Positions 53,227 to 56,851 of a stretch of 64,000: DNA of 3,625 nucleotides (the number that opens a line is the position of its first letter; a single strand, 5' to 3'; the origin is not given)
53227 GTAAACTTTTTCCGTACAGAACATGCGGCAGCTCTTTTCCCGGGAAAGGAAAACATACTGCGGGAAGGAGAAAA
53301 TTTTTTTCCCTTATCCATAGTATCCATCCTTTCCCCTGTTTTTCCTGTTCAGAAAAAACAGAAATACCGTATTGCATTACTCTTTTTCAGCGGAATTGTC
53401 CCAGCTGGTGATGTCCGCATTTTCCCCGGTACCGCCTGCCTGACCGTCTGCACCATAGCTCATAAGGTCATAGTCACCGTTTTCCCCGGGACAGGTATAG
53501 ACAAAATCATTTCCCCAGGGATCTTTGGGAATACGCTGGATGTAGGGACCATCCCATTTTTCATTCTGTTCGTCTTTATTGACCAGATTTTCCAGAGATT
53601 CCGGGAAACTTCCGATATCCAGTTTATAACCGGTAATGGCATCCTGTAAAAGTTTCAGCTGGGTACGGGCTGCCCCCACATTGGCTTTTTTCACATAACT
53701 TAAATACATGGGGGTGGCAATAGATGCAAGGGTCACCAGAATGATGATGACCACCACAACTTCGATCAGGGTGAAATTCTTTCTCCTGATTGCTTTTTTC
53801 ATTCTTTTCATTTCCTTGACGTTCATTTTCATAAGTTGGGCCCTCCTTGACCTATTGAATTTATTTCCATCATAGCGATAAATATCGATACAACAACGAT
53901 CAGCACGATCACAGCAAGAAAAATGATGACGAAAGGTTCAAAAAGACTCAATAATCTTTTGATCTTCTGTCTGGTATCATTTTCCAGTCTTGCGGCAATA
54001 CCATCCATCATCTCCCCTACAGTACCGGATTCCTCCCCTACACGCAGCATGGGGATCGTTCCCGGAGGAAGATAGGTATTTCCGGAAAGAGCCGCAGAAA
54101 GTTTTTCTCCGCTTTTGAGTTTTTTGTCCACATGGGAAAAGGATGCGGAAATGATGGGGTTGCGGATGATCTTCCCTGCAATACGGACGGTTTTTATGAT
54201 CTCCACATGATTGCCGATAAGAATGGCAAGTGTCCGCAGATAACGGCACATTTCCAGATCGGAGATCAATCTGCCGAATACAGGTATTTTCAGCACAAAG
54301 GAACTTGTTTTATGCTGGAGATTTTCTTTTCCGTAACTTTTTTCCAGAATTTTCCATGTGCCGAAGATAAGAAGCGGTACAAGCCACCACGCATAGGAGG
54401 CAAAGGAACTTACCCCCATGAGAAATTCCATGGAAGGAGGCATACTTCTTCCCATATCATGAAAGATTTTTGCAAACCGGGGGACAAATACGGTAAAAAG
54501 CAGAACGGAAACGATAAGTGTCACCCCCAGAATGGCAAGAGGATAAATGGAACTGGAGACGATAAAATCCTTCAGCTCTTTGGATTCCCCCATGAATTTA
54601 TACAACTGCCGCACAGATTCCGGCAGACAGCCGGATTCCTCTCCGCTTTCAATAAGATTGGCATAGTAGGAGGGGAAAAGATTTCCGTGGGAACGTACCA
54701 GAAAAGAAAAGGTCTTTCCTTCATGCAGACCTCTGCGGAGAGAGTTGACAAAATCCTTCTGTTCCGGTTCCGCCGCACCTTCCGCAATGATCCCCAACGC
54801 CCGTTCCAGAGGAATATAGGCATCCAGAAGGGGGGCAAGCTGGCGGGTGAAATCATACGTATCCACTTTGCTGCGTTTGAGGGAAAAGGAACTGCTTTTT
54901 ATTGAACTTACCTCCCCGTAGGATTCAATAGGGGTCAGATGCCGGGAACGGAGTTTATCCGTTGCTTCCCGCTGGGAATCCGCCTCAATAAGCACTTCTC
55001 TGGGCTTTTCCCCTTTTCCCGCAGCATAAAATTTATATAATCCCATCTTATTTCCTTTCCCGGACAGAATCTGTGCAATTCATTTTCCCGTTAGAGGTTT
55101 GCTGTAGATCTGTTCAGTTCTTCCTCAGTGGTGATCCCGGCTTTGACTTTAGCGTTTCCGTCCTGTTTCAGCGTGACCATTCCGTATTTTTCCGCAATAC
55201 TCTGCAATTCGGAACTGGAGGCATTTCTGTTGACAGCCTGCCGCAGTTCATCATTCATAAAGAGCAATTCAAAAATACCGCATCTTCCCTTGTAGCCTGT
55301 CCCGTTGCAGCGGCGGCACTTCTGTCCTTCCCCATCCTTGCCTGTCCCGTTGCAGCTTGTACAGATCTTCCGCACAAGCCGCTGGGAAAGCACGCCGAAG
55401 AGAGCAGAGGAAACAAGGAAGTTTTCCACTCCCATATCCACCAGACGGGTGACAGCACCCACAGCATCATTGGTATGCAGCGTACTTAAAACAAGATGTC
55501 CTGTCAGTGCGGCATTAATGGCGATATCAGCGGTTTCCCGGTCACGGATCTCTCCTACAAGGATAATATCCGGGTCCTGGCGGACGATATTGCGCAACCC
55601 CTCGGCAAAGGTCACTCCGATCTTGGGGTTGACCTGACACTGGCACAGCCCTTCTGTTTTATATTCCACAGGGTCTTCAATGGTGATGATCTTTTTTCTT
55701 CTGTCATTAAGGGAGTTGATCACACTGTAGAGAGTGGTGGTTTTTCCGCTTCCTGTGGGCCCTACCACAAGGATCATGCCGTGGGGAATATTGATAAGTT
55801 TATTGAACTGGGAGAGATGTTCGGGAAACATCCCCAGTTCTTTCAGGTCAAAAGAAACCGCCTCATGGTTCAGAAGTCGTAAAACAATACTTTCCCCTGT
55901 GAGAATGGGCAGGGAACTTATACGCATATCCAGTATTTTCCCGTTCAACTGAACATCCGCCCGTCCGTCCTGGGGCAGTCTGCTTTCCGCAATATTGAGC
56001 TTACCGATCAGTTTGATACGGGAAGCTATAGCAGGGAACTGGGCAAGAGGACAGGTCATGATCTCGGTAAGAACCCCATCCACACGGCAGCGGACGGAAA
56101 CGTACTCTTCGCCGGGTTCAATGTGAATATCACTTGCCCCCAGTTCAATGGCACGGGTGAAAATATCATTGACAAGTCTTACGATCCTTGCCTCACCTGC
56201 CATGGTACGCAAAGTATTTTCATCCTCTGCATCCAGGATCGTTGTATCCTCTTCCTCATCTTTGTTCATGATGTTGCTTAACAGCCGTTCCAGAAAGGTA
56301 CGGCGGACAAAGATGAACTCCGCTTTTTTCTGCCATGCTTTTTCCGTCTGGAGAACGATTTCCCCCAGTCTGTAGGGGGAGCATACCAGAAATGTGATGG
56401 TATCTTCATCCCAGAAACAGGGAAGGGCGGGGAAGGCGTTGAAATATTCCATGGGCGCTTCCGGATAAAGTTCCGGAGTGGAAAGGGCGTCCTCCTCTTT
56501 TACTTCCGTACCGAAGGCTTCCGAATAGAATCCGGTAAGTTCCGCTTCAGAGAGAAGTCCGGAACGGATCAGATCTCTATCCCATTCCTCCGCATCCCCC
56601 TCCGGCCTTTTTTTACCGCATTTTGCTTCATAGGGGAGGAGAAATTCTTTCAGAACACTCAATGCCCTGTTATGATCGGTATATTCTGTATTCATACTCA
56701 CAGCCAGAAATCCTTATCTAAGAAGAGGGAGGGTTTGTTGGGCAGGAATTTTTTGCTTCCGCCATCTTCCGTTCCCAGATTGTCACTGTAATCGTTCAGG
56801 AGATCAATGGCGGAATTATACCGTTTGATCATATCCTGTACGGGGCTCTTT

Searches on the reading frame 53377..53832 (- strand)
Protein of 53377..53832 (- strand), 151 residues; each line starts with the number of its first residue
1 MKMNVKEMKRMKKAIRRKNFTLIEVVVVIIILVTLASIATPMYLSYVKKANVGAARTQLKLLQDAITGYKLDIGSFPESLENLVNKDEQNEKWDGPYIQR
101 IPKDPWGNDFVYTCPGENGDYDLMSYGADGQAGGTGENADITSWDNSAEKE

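Call 80: search_protein_families(library=pfam, proteins=[window:53377-53832:-], max_evalue=0.01)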
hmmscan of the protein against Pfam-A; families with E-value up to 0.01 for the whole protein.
window:53377-53832:- (151 aa): 2 families
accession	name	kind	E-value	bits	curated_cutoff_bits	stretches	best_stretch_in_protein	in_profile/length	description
PF08334.16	T2SSG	-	6.7e-35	119.9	21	1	44-144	3-108/108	Type II secretion system (T2SS), protein G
PF07963.17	N_methyl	-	0.00022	21.1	21.2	1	20-39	7-26/27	Prokaryotic N-terminal methylation motif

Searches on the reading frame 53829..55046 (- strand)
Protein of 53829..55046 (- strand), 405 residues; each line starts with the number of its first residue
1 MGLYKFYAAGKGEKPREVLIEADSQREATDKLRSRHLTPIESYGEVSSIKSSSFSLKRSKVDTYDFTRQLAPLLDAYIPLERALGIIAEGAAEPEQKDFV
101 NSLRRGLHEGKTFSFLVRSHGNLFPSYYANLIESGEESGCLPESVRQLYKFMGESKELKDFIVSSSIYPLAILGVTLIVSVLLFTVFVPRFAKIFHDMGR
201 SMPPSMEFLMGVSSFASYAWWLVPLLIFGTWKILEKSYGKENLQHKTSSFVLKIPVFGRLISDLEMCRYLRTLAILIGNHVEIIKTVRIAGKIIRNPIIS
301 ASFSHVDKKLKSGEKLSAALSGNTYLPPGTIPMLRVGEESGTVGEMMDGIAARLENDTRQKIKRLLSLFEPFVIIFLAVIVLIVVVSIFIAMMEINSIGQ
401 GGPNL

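Call 60: search_protein_families(library=pfam, proteins=[window:53829-55046:-], max_evalue=0.0001)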
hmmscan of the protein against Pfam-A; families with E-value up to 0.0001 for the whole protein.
window:53829-55046:- (405 aa): 1 family
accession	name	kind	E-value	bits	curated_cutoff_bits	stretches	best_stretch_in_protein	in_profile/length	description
PF00482.28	T2SSF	-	2.4e-45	154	25.2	2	66-189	1-125/125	Type II secretion system (T2SS), protein F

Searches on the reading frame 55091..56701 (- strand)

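Call 60: search_protein_families(library=pfam, proteins=[window:55091-56701:-], max_evalue=0.0001)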
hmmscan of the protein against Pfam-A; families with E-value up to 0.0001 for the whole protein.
window:55091-56701:- (536 aa): 2 families
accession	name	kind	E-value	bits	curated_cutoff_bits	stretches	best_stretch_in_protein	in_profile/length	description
PF00437.27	T2SSE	-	4.1e-133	444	24.9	1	168-531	3-370/370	Type II/IV secretion system protein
PF13401.12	AAA_22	-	3.4e-05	24.6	27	1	307-353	5-51/130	AAA domain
